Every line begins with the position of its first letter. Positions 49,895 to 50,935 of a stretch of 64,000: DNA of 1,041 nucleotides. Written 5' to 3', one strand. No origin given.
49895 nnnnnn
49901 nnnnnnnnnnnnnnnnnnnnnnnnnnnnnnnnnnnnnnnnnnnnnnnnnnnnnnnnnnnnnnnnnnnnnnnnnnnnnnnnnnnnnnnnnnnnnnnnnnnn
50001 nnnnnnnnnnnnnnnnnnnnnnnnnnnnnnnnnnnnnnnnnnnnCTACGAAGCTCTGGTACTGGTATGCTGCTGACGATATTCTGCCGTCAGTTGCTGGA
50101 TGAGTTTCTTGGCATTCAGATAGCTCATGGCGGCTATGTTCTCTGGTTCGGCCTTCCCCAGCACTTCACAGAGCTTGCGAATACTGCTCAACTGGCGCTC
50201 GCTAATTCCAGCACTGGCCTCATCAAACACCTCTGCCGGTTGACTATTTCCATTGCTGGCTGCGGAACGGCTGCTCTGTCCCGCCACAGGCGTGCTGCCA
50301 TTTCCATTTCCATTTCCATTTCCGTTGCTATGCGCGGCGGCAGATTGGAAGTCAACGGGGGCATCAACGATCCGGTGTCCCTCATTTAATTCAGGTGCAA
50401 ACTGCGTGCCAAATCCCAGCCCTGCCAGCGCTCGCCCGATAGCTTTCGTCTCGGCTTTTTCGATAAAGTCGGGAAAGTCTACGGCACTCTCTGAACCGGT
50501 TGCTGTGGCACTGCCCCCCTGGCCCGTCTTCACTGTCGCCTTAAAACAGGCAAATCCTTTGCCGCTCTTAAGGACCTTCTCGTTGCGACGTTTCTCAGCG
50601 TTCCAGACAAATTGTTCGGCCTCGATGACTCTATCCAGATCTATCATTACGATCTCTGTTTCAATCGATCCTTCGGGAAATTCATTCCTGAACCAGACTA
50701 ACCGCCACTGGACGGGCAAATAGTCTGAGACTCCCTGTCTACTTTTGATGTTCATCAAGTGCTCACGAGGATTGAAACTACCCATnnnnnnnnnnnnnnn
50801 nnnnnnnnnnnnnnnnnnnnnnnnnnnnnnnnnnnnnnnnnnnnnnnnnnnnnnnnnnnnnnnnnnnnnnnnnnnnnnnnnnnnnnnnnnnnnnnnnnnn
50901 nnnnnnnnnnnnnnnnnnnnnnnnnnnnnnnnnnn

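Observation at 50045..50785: Rad52/DdrA-like single-strand annealing protein with an in-frame (NG)5 microsatellite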

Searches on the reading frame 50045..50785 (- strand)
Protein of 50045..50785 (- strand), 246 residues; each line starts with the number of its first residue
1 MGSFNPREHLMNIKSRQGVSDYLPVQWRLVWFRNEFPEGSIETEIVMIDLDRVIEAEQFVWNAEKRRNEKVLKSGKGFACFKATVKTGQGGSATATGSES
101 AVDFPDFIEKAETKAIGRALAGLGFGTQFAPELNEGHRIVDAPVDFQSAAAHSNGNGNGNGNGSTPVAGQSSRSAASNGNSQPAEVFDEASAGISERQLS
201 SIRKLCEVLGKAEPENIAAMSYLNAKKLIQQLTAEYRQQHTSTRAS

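Call 3: search_protein_families(library=pfam, proteins=[window:50045-50785:-], max_evalue=10)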
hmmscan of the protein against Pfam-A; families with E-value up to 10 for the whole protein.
window:50045-50785:- (246 aa): 0 families

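Call 4: search_protein_families(library=phrogs, proteins=[window:50045-50785:-], max_evalue=1)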
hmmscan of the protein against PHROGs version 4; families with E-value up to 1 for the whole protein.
window:50045-50785:- (246 aa): 4 families
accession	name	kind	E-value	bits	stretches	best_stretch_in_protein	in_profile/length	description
phrog_27776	-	unknown function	3.2e-15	57.6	1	4-145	2-125/217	-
phrog_11717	-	unknown function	1.2e-11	45.7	1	13-132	19-119/208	-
phrog_23738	-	unknown function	2.9e-06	28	1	16-127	4-101/198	-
phrog_12210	-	unknown function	0.31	12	1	223-239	3-19/51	-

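Call 5: search_protein_families(library=ncbifam, proteins=[window:50045-50785:-], max_evalue=1)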
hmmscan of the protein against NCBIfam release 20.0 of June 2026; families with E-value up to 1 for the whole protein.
window:50045-50785:- (246 aa): 0 families

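Call 6: search_solved_structures(query=window:50045-50785:-, max_evalue=10, show_alignments=3)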
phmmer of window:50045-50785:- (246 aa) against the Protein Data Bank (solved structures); distinct sequences matched with E-value up to 10: 9.
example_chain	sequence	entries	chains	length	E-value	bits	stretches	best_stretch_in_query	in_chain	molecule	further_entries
7p9e_A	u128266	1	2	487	0.13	15.3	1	84-190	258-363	Thioredoxin reductase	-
7p9d_A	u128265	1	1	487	0.13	15.3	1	84-190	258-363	Thioredoxin reductase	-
3s5p_A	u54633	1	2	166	0.24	14.4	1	95-165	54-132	Ribose 5-phosphate isomerase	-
7nhn_f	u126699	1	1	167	0.53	13.3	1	67-212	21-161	30S ribosomal protein S5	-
9t0z_E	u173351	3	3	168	0.58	13.1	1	65-193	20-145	Small ribosomal subunit protein uS5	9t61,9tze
8uu4_e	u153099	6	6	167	0.61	13.1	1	67-212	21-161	Small ribosomal subunit protein uS5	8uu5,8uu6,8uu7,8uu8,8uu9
8ucr_MT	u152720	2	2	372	0.88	12.5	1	64-127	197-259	Maturation protein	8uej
7xbx_R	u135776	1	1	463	1.9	11.4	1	144-188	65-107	Processed fractalkine,CX3C chemokine receptor 1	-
5cvg_A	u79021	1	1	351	1.9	11.4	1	150-232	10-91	Casein kinase II subunit alpha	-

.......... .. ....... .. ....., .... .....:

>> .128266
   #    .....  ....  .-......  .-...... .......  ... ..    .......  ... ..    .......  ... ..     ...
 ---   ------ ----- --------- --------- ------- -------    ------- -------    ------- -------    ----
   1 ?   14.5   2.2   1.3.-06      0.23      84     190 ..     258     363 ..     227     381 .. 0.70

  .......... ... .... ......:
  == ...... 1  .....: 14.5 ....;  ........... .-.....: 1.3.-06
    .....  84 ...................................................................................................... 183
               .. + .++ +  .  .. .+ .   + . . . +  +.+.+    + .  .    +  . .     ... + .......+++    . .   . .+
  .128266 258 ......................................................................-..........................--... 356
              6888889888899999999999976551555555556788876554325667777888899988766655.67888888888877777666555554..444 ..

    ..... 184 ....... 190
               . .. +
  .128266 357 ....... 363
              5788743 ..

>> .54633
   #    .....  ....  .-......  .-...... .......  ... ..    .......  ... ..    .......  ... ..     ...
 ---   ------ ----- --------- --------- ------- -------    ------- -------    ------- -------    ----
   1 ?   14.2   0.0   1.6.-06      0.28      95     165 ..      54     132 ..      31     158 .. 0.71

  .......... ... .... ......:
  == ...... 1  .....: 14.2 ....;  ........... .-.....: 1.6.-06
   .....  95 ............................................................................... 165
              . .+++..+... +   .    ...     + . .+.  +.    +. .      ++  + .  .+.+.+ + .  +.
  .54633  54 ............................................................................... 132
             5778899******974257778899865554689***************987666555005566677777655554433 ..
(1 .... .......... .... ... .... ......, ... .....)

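Call 7: find_homologous_proteins(query=window:50045-50785:-, max_evalue=0.001)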
Query window:50045-50785:- (246 aa): 3936 proteins with E <= 0.001 among 4692 candidates; the best 120 are listed.
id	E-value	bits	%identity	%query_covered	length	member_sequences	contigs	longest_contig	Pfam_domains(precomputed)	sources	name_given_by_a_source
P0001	7.4e-158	541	100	100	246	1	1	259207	PF27148.1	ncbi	-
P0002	1.5e-116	406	78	97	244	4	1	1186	PF27148.1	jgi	jgi:hypothetical protein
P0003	7.8e-115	400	77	97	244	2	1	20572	PF27148.1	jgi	jgi:hypothetical protein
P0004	2.0e-100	353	74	100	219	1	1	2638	PF27148.1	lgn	-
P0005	3.8e-96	339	59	99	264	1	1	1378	PF27148.1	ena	-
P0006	9.4e-96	338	65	98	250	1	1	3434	PF27148.1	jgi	jgi:hypothetical protein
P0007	5.4e-94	332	68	96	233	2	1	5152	PF27148.1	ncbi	-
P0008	7.5e-94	332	65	99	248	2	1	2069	PF27148.1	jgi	jgi:hypothetical protein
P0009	9.1e-93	328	65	98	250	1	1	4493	PF27148.1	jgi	jgi:hypothetical protein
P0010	1.6e-92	327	64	99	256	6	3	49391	PF27148.1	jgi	jgi:hypothetical protein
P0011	3.1e-92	327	57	99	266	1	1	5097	PF27148.1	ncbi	-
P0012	7.3e-92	325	60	99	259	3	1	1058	PF27148.1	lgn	-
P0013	1.1e-91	325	57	99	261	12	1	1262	PF27148.1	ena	-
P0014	1.3e-91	324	68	96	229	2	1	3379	PF27148.1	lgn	-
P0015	5.2e-91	323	63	99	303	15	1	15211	PF27148.1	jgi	jgi:hypothetical protein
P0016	1.3e-90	321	60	99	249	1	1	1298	PF27148.1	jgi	jgi:hypothetical protein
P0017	3.3e-90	320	62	99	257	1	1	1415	PF27148.1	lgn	-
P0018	3.5e-90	320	60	99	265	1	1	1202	PF27148.1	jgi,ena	jgi:hypothetical protein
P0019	3.8e-90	320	57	99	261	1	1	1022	PF27148.1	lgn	-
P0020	9.2e-90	318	59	99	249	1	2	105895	PF27148.1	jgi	jgi:hypothetical protein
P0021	7.0e-89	316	59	99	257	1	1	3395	PF27148.1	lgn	-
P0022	1.7e-88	314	64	97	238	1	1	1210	PF27148.1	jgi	-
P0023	1.9e-88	314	66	96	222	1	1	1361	PF27148.1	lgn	-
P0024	7.5e-88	312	58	99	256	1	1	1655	PF27148.1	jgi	jgi:hypothetical protein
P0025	7.8e-88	312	55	99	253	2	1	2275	PF27148.1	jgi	-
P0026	2.0e-87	311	61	99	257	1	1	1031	PF27148.1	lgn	-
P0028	5.4e-87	309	57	99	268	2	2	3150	PF27148.1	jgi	jgi:hypothetical protein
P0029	5.8e-87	309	57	99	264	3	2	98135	PF27148.1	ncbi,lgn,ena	-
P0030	6.1e-87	309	61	96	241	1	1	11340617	PF27148.1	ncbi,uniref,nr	ncbi:hypothetical protein EPA93_30890 [Ktedonosporobacter rubrisoli]|uniref:Uncharacterized protein 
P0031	1.0e-86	308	61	99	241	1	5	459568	PF27148.1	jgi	jgi:hypothetical protein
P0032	1.3e-86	308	61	99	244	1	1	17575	PF27148.1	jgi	jgi:hypothetical protein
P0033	2.8e-86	307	61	99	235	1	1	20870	PF27148.1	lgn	-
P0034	3.1e-86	307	59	98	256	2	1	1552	PF27148.1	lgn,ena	-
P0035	3.9e-86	307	61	98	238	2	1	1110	PF27148.1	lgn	-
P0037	5.0e-86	306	62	96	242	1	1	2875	PF27148.1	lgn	-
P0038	5.6e-86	306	63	98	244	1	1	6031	PF27148.1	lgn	-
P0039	5.9e-86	306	62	99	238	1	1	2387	PF27148.1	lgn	-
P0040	1.1e-85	305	61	99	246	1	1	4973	PF27148.1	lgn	-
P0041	1.1e-85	305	61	99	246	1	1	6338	PF27148.1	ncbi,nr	ncbi:MAG TPA: hypothetical protein VFU49_09045 [Ktedonobacteraceae bacterium]|nr:hypothetical protei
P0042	1.2e-85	305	58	99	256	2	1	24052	PF27148.1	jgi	jgi:hypothetical protein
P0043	1.8e-85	304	60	97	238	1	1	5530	PF27148.1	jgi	jgi:hypothetical protein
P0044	1.8e-85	304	55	99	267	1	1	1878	PF27148.1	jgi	jgi:hypothetical protein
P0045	2.1e-85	304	61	96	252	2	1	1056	PF27148.1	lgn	-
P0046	2.4e-85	304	61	99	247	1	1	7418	PF27148.1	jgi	jgi:hypothetical protein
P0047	2.5e-85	304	61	99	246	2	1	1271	PF27148.1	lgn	-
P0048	2.5e-85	304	61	96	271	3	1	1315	PF27148.1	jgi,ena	-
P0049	3.4e-85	303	59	99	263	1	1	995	PF27148.1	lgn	-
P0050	3.5e-85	303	58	98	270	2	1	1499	PF27148.1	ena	-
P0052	6.0e-85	303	55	99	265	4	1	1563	PF27148.1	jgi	-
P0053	6.2e-85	303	57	99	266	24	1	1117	PF27148.1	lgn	-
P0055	9.6e-85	302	60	99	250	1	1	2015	PF27148.1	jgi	-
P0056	9.7e-85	302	61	96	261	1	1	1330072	PF27148.1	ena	-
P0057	2.3e-84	301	58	99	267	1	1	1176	PF27148.1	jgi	jgi:hypothetical protein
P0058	5.1e-84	300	62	96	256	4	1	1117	PF27148.1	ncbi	-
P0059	5.6e-84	300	60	99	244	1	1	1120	PF27148.1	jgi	jgi:hypothetical protein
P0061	5.7e-84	300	60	99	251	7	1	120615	PF27148.1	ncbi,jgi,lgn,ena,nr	ncbi:MAG TPA: hypothetical protein VFB60_18105 [Ktedonobacteraceae bacterium]|nr:hypothetical protei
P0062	5.8e-84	299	57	99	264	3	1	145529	PF27148.1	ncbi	-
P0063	6.1e-84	299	52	98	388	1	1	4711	PF27148.1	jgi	jgi:hypothetical protein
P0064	7.1e-84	299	60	99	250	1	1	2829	PF27148.1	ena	-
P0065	7.3e-84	299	59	96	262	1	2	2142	PF27148.1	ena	-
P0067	9.6e-84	299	58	96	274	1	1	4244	PF27148.1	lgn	-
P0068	9.6e-84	299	60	99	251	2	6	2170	PF27148.1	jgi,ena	jgi:hypothetical protein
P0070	1.1e-83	299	58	99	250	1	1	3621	PF27148.1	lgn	-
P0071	1.1e-83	299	59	99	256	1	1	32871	PF27148.1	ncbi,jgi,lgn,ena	-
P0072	1.2e-83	298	57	99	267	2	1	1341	PF27148.1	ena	-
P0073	1.3e-83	298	59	99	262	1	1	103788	PF27148.1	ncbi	-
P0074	1.6e-83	298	58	99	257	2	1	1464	PF27148.1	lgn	-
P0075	1.7e-83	298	58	99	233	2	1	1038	PF27148.1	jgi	jgi:hypothetical protein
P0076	1.7e-83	298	58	96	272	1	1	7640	PF27148.1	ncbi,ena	-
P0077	1.9e-83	298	60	96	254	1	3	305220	PF27148.1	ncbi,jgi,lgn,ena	-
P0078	1.9e-83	298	54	99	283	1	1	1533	PF27148.1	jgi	jgi:hypothetical protein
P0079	2.1e-83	298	54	97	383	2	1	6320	PF27148.1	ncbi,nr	ncbi:MAG TPA: hypothetical protein VHL10_09530 [Nitrososphaera sp.]|nr:hypothetical protein [Nitroso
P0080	2.3e-83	298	59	99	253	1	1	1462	PF27148.1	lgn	-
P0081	2.4e-83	297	58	99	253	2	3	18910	PF27148.1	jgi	jgi:hypothetical protein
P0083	2.5e-83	297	59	96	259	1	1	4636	PF27148.1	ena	-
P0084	2.8e-83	297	62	96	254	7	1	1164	PF27148.1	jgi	jgi:hypothetical protein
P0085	3.1e-83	297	57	99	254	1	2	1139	PF27148.1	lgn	-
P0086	3.3e-83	297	59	96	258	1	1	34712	PF27148.1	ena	-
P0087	3.4e-83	297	61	96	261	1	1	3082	PF27148.1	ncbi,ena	-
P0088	3.6e-83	297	60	96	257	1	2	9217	PF27148.1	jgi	jgi:hypothetical protein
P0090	4.7e-83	297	60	99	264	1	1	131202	PF27148.1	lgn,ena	-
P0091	5.8e-83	296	61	96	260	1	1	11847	PF27148.1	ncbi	-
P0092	6.5e-83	296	60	96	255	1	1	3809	PF27148.1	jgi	-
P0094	7.0e-83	296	61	96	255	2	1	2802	PF27148.1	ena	-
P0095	7.3e-83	296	60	96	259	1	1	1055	PF27148.1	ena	-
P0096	7.7e-83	296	59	97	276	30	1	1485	PF27148.1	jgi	-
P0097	9.6e-83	295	59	96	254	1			PF27148.1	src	-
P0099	1.1e-82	295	59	98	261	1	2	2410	PF27148.1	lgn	-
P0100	1.1e-82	295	59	97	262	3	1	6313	PF27148.1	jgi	jgi:hypothetical protein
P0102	1.2e-82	295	57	99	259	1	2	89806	PF27148.1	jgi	jgi:hypothetical protein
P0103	1.4e-82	295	59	99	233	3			PF27148.1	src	-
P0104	1.4e-82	295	60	99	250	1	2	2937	PF27148.1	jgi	-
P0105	1.8e-82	295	57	99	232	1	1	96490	PF27148.1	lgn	-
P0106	1.9e-82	295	58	99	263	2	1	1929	PF27148.1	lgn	-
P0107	1.9e-82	294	57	99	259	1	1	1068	PF27148.1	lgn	-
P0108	2.0e-82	294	57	96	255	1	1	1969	PF27148.1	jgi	jgi:hypothetical protein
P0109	2.2e-82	294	56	99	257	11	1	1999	PF27148.1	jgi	jgi:hypothetical protein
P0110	2.3e-82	294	60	96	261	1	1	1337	PF27148.1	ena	-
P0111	2.3e-82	294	57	99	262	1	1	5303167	PF27148.1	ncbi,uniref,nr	ncbi:hypothetical protein [Tengunoibacter tsumagoiensis]|uniref:Uncharacterized protein n=1 Tax=Teng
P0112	2.3e-82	294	58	96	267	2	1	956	PF27148.1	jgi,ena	-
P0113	2.5e-82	294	59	96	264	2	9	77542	PF27148.1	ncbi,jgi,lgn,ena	-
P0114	3.4e-82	294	59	97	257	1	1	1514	PF27148.1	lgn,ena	-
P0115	3.4e-82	294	53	99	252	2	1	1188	PF27148.1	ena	-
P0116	3.5e-82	294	54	99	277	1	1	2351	PF27148.1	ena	-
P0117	3.8e-82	294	60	96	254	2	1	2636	PF27148.1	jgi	jgi:hypothetical protein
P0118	3.8e-82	294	59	99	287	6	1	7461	PF27148.1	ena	-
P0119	4.0e-82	293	58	99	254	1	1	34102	PF27148.1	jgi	jgi:hypothetical protein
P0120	4.1e-82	293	60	99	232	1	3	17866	PF27148.1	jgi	jgi:hypothetical protein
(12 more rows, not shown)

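Call 10: search_solved_structures(query=A1, max_evalue=10, show_alignments=3)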
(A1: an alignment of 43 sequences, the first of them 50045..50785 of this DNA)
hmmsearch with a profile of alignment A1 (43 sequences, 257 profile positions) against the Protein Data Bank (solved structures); distinct sequences matched with E-value up to 10: 0.

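Call 17: find_encoding_contigs(protein=window:50045-50785:-, flank=10000, max_places=3)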
Protein window:50045-50785:- (246 aa): no gene with exactly this product is on record in the collection.

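Call 19: find_encoding_contigs(protein=P0030, flank=10000, max_places=2)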
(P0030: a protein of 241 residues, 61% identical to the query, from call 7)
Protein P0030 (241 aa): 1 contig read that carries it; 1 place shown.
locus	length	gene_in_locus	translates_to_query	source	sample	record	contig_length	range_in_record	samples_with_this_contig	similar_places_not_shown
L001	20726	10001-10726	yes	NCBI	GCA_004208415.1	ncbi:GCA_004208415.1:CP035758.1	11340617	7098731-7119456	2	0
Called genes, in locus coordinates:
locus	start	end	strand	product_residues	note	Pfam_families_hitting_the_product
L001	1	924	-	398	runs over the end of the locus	PF00108:Thiolase_N, PF02803:Thiolase_C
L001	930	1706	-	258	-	PF00378:ECH_1, PF16113:ECH_2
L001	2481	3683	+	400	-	PF01381:HTH_3, PF12844:HTH_19 (weak), PF13401:AAA_22 (weak)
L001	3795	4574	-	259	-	PF01144:CoA_trans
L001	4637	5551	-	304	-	PF01144:CoA_trans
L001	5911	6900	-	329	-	PF22807:TrAA12 (faint), PF24684:Vgb_lyase, PF01436:NHL (faint), PF06739:SBBP (faint), PF08450:SGL (faint)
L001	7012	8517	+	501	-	PF07690:MFS_1, PF13347:MFS_2, PF07690:MFS_1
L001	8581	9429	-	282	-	PF02625:XdhC_CoxI, PF13478:XdhC_C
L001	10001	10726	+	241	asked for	PF27148:Slr1353_N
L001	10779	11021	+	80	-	-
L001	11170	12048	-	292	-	PF00561:Abhydrolase_1, PF12146:Hydrolase_4, PF12697:Abhydrolase_6, PF08386:Abhydrolase_4 (weak)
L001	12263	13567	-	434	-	PF03952:Enolase_N, PF00113:Enolase_C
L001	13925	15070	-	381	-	-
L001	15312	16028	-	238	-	PF01138:RNase_PH, PF03725:RNase_PH_C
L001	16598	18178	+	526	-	PF00982:Glyco_transf_20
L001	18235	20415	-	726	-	PF14742:GDE_N_bis, PF06202:GDE_C, PF22422:MGH1-like_GH, PF01204:Trehalase (weak)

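Call 20: find_encoding_contigs(protein=P0111, flank=10000, max_places=2)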
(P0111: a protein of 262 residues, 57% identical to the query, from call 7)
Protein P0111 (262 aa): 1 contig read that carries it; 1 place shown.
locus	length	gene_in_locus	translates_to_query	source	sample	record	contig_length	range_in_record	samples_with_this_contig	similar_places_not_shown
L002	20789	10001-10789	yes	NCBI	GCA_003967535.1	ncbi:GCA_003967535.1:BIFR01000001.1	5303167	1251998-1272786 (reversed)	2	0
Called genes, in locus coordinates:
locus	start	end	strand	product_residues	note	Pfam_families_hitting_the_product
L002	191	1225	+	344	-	PF01380:SIS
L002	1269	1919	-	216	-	-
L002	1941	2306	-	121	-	-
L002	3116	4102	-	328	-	PF01073:3Beta_HSD, PF01370:Epimerase, PF02719:Polysacc_synt_2 (weak), PF04321:RmlD_sub_bind (weak), PF05368:NmrA, PF13460:NAD_binding_10, PF16363:GDP_Man_Dehyd, PF07993:NAD_binding_4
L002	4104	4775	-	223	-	PF00440:TetR_N, PF17929:TetR_C_34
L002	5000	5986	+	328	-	PF01370:Epimerase, PF07993:NAD_binding_4 (faint)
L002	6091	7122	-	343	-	PF00756:Esterase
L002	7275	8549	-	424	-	PF09861:Lar_N, PF21113:LarA_C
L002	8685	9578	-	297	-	PF08450:SGL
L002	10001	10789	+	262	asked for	PF27148:Slr1353_N (faint)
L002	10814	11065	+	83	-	-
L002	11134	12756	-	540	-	PF13559:DUF4129 (weak)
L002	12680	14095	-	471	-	PF01882:DUF58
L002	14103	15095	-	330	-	PF20030:bpMoxR, PF00004:AAA, PF05496:RuvB_N (faint), PF07726:AAA_3, PF07728:AAA_5, PF17863:AAA_lid_2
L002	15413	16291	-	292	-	PF00561:Abhydrolase_1, PF12146:Hydrolase_4 (weak), PF12697:Abhydrolase_6, PF08386:Abhydrolase_4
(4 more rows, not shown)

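Call 21: find_encoding_contigs(protein=P0001, flank=10000, max_places=2)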
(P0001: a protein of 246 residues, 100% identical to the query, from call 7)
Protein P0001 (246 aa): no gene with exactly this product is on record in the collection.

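Call 23: predict_structure(alignment_id=A1)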
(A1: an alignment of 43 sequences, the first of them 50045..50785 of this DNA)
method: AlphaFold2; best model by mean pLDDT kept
length: 246 residues; sequences in the alignment: 43
mean_pLDDT: 77.4   pTM: 0.51
mean pLDDT of the five models: 77.4, 75.5, 74.9, 73.6, 72.5
residues with pLDDT >= 90: 126; 70-90: 48; 50-70: 16; < 50: 56
segments of 3 or more residues with pLDDT < 50: 134-188
pLDDT, mean of each block of 10 residues (from residue 1): 84 83 92 96 98 93 93 95 96 95 94 94 80 45 37 41 36 34 42 83 92 84 91 89 59
secondary structure, 60 per line:
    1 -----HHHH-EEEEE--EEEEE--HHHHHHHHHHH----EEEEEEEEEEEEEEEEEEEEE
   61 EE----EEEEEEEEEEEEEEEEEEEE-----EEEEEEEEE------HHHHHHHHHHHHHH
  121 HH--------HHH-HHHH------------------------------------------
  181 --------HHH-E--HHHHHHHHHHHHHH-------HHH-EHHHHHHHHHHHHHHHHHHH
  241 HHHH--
elements in order: H6-9 E11-15 E18-22 H25-35 E40-62 E67-86 E92-100 H107-122 H135-138 H196-209 H222-244

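Call 27: search_protein_representatives(alignment_id=A1)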
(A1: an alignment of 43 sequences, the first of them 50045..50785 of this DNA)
Query: 43 sequences, 257 profile positions. Proteins with E-value up to 0.001 (for the whole library): 4436; up to 1e-10: 3025; up to 1e-30: 517. The best 150 are listed.
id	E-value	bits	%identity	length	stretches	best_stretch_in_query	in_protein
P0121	1.7e-108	378.4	-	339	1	17-255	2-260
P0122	1.4e-107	375.4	-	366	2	15-256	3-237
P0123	5.0e-105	367.1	-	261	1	6-253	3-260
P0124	1.7e-100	352.2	-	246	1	14-254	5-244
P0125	1.5e-99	349.1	-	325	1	10-252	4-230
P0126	2.4e-95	335.3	-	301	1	18-254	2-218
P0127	1.2e-93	329.7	-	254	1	7-253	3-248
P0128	1.7e-91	322.7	-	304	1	13-254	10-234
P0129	3.2e-89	315.2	-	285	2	19-169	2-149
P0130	3.3e-88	311.9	-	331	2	14-255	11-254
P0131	4.4e-88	311.5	-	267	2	14-165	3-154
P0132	5.8e-88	311.1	-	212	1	1-200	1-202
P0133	7.7e-88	310.7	-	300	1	8-254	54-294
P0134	6.1e-87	307.8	-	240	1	18-257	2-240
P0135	1.1e-85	303.6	-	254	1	15-187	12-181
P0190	6.6e-60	219.2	-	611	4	14-128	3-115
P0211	1.5e-50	188.6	-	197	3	92-167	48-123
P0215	2.5e-49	184.5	-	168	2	91-163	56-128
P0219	5.0e-49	183.5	-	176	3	91-166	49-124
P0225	9.0e-48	179.4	-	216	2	91-184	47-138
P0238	2.9e-45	171.2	-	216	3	93-166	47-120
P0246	2.9e-43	164.7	-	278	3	93-161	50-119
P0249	6.1e-43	163.6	-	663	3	19-131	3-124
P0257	4.8e-42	160.7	-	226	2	93-182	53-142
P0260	9.8e-42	159.7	-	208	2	94-177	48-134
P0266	1.7e-40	155.6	-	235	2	92-251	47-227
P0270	3.7e-40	154.5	-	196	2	91-178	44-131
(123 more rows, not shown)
